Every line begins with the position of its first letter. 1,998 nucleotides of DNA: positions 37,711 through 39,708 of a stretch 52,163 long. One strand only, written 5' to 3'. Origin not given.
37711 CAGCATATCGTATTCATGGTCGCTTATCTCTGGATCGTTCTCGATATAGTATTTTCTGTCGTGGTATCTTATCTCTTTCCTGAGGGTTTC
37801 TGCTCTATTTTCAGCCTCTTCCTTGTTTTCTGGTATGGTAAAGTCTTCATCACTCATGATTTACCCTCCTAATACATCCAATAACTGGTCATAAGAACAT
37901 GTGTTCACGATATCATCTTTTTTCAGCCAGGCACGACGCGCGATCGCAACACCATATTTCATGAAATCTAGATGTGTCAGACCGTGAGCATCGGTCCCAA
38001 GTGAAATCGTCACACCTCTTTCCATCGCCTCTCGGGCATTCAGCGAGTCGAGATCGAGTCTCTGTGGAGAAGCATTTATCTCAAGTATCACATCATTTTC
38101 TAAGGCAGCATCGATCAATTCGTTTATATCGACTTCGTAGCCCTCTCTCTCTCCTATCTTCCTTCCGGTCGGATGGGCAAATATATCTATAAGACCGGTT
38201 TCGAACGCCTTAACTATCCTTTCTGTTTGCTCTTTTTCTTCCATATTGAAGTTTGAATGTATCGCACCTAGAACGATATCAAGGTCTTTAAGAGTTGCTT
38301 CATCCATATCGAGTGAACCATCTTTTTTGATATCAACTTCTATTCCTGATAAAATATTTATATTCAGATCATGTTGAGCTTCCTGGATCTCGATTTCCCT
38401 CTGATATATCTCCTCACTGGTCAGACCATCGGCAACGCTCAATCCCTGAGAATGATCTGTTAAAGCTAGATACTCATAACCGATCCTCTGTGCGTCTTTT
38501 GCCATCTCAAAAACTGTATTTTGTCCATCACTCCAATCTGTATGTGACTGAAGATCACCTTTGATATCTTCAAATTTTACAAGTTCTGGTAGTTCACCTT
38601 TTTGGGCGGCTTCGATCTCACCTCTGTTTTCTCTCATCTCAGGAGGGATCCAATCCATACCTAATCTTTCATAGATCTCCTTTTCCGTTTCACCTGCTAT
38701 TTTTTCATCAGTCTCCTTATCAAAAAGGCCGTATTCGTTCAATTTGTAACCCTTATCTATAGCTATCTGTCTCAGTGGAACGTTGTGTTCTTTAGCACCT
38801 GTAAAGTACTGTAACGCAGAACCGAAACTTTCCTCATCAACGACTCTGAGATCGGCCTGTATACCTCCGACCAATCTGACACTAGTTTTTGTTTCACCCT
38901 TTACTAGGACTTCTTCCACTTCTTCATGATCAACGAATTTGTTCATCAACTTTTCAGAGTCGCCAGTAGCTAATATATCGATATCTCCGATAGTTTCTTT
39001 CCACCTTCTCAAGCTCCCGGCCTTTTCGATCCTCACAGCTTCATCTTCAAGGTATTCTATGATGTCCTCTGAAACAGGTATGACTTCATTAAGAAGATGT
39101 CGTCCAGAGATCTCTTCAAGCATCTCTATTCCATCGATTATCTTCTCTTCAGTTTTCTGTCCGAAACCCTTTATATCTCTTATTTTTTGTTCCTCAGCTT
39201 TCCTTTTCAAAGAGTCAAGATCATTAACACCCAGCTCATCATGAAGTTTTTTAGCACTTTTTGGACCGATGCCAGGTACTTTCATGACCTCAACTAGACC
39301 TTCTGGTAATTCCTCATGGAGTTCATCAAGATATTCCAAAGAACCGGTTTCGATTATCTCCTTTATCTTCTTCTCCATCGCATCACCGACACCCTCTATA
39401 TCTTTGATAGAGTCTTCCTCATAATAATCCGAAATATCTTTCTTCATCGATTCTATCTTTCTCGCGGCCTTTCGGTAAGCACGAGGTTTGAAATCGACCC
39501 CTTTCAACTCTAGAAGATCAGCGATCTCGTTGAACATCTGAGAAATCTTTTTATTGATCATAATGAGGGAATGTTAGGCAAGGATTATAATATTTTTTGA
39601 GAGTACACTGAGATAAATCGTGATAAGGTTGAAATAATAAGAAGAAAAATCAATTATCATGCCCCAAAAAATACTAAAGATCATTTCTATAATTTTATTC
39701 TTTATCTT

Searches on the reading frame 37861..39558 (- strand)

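Call 70: search_protein_families(library=pfam, proteins=[window:37861-39558:-], max_evalue=0.00001)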
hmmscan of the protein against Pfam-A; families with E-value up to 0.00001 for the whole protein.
window:37861-39558:- (565 aa): 5 families
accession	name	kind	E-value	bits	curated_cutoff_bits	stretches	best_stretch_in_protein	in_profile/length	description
PF14791.11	DNA_pol_B_thumb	-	6e-27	93.7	25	1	248-310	1-63/63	DNA polymerase beta thumb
PF14716.13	HHH_8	-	3.1e-20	72.8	30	1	2-73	3-72/73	Helix-hairpin-helix domain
PF14520.12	HHH_5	-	4.4e-13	49.9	27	1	90-144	3-55/57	Helix-hairpin-helix domain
PF02811.25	PHP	-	5.2e-11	43.6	26.4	1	335-496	1-163/164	PHP domain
PF11798.14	IMS_HHH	-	9.9e-06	25.9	24.4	0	93-110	15-31/32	IMS family HHH motif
